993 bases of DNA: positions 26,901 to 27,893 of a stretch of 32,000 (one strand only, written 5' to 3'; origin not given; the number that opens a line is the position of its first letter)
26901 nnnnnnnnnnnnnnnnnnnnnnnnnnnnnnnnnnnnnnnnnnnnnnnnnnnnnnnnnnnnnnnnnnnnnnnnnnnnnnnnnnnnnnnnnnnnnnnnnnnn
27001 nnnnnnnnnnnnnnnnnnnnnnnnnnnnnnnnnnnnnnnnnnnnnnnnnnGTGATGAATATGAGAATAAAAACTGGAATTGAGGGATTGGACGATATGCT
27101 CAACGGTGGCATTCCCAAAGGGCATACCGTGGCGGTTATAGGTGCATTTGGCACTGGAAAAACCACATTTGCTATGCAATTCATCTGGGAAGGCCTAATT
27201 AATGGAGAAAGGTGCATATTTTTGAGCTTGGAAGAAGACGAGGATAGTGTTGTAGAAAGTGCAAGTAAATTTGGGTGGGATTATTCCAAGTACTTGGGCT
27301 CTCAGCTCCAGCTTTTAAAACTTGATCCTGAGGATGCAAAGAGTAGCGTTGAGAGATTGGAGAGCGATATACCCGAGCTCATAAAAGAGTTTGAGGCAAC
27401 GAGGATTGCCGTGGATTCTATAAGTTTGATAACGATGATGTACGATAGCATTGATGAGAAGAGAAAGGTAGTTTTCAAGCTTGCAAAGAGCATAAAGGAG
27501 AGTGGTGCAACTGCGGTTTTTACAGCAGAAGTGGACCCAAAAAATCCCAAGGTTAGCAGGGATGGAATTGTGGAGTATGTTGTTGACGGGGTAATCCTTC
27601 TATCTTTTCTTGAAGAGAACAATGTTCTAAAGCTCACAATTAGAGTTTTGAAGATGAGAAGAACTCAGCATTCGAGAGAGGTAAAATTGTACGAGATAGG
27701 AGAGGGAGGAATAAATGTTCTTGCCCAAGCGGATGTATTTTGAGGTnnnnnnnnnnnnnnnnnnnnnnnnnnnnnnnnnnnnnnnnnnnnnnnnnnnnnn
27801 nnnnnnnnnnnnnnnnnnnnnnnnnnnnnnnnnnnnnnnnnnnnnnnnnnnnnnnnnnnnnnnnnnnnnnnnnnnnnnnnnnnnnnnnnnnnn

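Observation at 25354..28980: Candidate undescribed KaiC-centred module (HExxH protein | pseudo-KaiC - KaiC - 115 aa - Zn-ribbon | coiled-coil protein)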

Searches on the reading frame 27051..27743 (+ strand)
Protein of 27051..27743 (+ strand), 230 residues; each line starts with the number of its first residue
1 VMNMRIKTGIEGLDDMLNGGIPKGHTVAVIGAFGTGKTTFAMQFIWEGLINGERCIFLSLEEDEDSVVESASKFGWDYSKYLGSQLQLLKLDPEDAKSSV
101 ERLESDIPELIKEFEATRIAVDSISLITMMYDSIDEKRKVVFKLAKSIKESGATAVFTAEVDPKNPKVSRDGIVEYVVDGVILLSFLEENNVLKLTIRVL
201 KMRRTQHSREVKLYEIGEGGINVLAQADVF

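Call 3: search_protein_families(library=pfam, proteins=[window:27051-27743:+], max_evalue=0.1)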
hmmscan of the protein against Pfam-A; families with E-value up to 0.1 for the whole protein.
window:27051-27743:+ (230 aa): 14 families
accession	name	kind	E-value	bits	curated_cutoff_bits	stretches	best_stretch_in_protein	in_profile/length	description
PF06745.19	ATPase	-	2.7e-62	210.6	26.6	1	6-226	1-229/231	KaiC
PF07088.17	GvpD_P-loop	-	1.9e-07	31.6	24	1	23-200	9-186/189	GvpD gas vesicle protein, P-loop domain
PF00154.27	RecA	-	3.6e-06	27.1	27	1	6-85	33-111/262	recA bacterial DNA recombination protein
PF13481.12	AAA_25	-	1.8e-05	24.9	27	1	6-125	15-153/195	AAA domain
PF03796.21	DnaB_C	-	2.8e-05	24.1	27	1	6-69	2-65/255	DnaB-like helicase C terminal domain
PF05625.17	PAXNEB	-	0.00054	19.6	28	1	6-68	19-82/366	PAXNEB protein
PF13173.12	AAA_14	-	0.001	19.5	27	1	26-69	4-46/129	AAA domain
PF08423.17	Rad51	-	0.0019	18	22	1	4-41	6-43/244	Rad51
PF25199.1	nSTAND_NTPase5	-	0.0024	18.1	34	1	24-57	41-73/145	Novel STAND NTPase 5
PF13479.12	AAA_24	-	0.0037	17.6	27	1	25-62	3-32/195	AAA domain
PF14417.12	MEDS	-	0.0058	16.9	29.8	1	41-115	17-92/161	MEDS: MEthanogen/methylotroph, DcmR Sensory domain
PF20720.3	nSTAND3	-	0.029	14.5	27.2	1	24-65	17-58/155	Novel STAND NTPase 3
PF00006.31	ATP-synt_ab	-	0.043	13.9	29.5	0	21-72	11-61/213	ATP synthase alpha/beta family, nucleotide-binding domain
PF00005.33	ABC_tran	-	0.071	14.1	25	0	17-42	4-29/137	ABC transporter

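Call 4: search_protein_families(library=ncbifam, proteins=[window:27051-27743:+], max_evalue=0.1)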
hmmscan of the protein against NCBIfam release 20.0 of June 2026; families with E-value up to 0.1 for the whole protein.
window:27051-27743:+ (230 aa): 34 families (the best 25 are shown)
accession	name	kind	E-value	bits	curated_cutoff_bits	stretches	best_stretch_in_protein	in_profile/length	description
TIGR03880.1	KaiC_arch_3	hypoth_equivalog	7.7e-78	261.1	249.45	1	9-230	1-224/224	KaiC domain-containing protein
NF006799.0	PRK09302.1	equivalog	4.7e-44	150.8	408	1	5-225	12-240/515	circadian clock protein KaiC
TIGR03877.1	thermo_KaiC_1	hypoth_equivalog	1.1e-37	129.9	307.25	1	5-225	3-234/238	KaiC domain-containing protein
TIGR02655.1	circ_KaiC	equivalog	1.6e-35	122.7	546.25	1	5-224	2-229/484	circadian clock protein KaiC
TIGR03881.1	KaiC_arch_4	hypoth_equivalog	7.9e-35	120.6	247.8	1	5-218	2-222/231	KaiC domain-containing protein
NF052589.1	ArlH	equivalog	1.1e-13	51.5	215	1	11-207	7-205/229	archaellum protein ArlH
NF004723.0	PRK06067.1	subfamily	1.2e-13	51.1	194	1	5-182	15-192/243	flagellar accessory protein FlaH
TIGR03878.1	thermo_KaiC_2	hypoth_equivalog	7.6e-10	38.5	232.2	1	19-185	31-203/259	KaiC domain-containing protein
TIGR00416.1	sms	equivalog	2.2e-09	36.6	403.05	1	4-223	74-279/454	DNA repair protein RadA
TIGR02012.1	tigrfam_recA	equivalog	1.6e-06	27.7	325.3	1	6-85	36-114/321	recombinase RecA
NF003301.0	PRK04301.1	equivalog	2.7e-06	26.8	259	1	5-44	82-121/316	DNA repair and recombination protein RadA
NF004629.0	PRK05973.1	equivalog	2.3e-05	23.6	156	1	21-99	61-135/237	DNA helicase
TIGR02237.1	recomb_radB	equivalog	4.3e-05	23.5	172.4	1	13-59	1-47/210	DNA repair and recombination protein RadB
TIGR03600.1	phage_DnaB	exception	7.5e-05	21.9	498.65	1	6-68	177-239/421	phage replicative helicase, DnaB family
NF006861.0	PRK09361.1-1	equivalog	0.00025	20.6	278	1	3-61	2-60/235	DNA repair and recombination protein RadB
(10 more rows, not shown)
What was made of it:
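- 27060..27743 (+): C: intact single-domain KaiC-type ATPase, 227 aa from the ATG at 27060. Alternative in-frame starts are GTG 27051 and ATG 27054. Pfam KaiC gives 2.7e-62 (calls 3, 4).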

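Call 33: search_solved_structures(query=window:27051-27743:+, max_evalue=0.00001)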
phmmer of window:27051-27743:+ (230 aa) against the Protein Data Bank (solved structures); distinct sequences matched with E-value up to 0.00001: 47.
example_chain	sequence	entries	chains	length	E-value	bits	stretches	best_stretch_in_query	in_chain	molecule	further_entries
8zn5_B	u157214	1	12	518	4.4e-64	219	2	5-216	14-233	KaiC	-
5jwq_A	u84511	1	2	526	8.1e-60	205.1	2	5-223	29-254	Circadian clock protein kinase KaiC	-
7dy1_A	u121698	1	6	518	3.4e-59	203.1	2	5-223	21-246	Circadian clock protein kinase KaiC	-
4o0m_A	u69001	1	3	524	3.6e-59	203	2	5-223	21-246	Circadian clock protein kinase KaiC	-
8zn6_F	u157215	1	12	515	9.3e-59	201.6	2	5-223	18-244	KaiC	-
7x1z_A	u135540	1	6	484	1.5e-58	201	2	5-224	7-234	Circadian clock oscillator protein KaiC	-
7s65_A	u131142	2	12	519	1.8e-58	200.7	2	5-224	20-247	Circadian clock protein kinase KaiC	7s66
3s1a_A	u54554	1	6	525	1.9e-58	200.6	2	5-224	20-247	Circadian clock protein kinase kaiC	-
9ofh_A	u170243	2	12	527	2e-58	200.6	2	5-224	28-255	Circadian clock oscillator protein KaiC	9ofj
3k09_A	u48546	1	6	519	4.7e-58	199.4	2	5-224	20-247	Circadian clock protein kinase kaiC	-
7dyk_A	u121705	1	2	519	6.4e-58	198.9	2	5-224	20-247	Circadian clock protein kinase KaiC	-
3k0e_A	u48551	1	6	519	6.5e-58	198.9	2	5-224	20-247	Circadian clock protein kinase KaiC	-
7x1y_A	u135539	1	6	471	8.5e-58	198.5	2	5-224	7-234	Circadian clock oscillator protein KaiC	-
7dyi_A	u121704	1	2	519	8.5e-58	198.5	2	5-224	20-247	Circadian clock protein kinase KaiC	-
3k0f_A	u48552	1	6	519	8.6e-58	198.5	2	5-224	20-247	Circadian clock protein kinase KaiC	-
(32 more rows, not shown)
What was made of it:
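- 27060..27743 (+): The best PDB relatives are cyanobacterial KaiC (E 4e-64), PH0186, PH0284 and SSO2452 (call 33).
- On RadA-paralog recombination mediators (aRadC / RadB / Rad55-57): C against SSO2452 gives 1.7e-27, RadB 4e-5 and RadA 3e-6, whereas KaiC gives 4e-64 (calls 4, 33).
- Closest known: RadA paralogs: crenarchaeal aRadC. Different: C is much closer to KaiC than to SSO2452, RadB or RadA (calls 4, 33).
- C is a bona fide KaiC-family ATPase (calls 3, 4, 33). C is far closer to KaiC proper (E 4e-64; TIGR03880 above cutoff) than to RadA, RadB or SSO2452 (calls 4, 33).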

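Call 40: search_protein_families(library=padloc, proteins=[window:27051-27743:+], max_evalue=0.01)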
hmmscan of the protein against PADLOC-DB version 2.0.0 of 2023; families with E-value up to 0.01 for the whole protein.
window:27051-27743:+ (230 aa): 1 family
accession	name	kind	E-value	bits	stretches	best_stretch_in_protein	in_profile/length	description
PDLC04140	mad8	-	6.2e-09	33.8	1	20-110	23-100/314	mads_8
